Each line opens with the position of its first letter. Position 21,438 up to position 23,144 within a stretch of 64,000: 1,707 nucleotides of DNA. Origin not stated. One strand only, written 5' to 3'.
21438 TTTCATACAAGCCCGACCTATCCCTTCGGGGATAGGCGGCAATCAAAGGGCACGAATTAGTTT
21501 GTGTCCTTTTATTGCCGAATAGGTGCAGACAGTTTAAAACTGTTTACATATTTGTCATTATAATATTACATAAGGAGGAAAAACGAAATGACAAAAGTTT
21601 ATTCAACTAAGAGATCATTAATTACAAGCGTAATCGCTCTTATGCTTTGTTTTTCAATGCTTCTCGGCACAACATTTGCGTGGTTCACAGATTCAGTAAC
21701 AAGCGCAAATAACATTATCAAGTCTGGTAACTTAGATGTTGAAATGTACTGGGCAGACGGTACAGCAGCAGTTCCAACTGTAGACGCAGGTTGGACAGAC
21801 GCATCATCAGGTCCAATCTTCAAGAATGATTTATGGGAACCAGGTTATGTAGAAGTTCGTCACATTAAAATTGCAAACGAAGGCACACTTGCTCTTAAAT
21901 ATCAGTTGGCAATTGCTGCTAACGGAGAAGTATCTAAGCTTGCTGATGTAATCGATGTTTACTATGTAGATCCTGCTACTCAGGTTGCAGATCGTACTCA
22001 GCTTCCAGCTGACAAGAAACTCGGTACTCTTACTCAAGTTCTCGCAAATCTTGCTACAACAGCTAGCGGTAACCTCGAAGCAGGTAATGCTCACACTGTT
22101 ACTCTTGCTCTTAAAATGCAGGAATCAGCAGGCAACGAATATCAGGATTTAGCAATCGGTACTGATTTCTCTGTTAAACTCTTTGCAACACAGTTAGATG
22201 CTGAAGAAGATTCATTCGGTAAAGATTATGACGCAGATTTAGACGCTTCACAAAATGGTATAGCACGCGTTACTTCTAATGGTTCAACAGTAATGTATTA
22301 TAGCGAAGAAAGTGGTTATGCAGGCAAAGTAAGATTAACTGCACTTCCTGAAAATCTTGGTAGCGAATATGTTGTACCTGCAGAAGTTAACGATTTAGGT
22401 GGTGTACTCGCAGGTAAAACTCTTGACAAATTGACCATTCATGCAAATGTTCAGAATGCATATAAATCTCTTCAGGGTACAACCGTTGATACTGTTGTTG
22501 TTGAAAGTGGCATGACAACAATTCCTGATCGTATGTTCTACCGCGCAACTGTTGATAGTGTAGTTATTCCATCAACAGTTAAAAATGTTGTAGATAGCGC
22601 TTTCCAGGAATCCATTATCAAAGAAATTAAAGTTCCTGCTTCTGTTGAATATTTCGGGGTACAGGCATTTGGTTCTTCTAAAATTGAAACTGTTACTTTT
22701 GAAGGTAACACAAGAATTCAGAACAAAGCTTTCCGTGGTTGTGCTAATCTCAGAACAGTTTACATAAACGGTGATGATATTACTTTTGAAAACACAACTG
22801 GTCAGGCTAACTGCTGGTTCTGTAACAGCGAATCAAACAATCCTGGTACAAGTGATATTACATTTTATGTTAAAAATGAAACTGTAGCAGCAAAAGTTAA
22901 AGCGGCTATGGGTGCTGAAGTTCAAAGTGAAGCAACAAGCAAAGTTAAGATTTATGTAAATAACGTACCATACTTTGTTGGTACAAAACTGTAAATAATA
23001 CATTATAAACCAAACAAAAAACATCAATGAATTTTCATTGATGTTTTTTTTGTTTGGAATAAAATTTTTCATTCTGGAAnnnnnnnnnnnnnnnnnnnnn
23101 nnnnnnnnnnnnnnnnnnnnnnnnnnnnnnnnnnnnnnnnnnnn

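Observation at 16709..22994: Tandem array of four TasA/camelysin-type proteins with swapped C-terminal domains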

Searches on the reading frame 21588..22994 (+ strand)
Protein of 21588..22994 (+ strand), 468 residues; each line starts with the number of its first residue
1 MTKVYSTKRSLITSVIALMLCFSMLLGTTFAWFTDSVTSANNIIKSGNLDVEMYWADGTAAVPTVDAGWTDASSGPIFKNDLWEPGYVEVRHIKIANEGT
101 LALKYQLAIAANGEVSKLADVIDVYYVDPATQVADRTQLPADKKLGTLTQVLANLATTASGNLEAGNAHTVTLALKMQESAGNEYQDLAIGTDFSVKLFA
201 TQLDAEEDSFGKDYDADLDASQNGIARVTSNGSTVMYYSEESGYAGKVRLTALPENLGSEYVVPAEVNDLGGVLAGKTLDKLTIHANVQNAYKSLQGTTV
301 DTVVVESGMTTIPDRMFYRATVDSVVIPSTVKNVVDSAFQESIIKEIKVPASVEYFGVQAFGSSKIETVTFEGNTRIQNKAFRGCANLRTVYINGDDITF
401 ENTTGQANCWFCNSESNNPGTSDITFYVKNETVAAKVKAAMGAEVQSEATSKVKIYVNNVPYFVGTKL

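Call 3: search_protein_families(library=pfam, proteins=[window:21588-22994:+], max_evalue=1)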
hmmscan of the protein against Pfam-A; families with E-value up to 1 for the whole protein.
window:21588-22994:+ (468 aa): 3 families
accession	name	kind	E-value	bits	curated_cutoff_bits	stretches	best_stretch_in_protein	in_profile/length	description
PF13306.12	LRR_5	-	2.3e-16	60.3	27.7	1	296-396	9-111/127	BspA type Leucine rich repeat region (6 copies)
PF12389.13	Peptidase_M73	-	4.2e-07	30.4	22.5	1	8-125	3-108/196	Camelysin metallo-endopeptidase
PF22137.1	T6SS_Tle1-like_C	-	0.053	13.4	34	1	166-228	94-157/353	T6SS, Phospholipase effector Tle1-like, C-terminal domain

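Call 4: search_protein_families(library=ncbifam, proteins=[window:21588-22994:+], max_evalue=1)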
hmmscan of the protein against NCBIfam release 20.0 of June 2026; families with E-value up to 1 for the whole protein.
window:21588-22994:+ (468 aa): 2 families
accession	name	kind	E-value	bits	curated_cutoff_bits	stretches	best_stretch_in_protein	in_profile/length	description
NF047961.1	adhesin_HupY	equivalog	3.1e-05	22.2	1250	1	300-375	211-287/978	leucine-rich repeat adhesin HupY/LrrG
TIGR04088.1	cognate_SipW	domain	9.3e-05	22.5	19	1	18-49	3-34/34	SipW-dependent-type signal peptide-containing protein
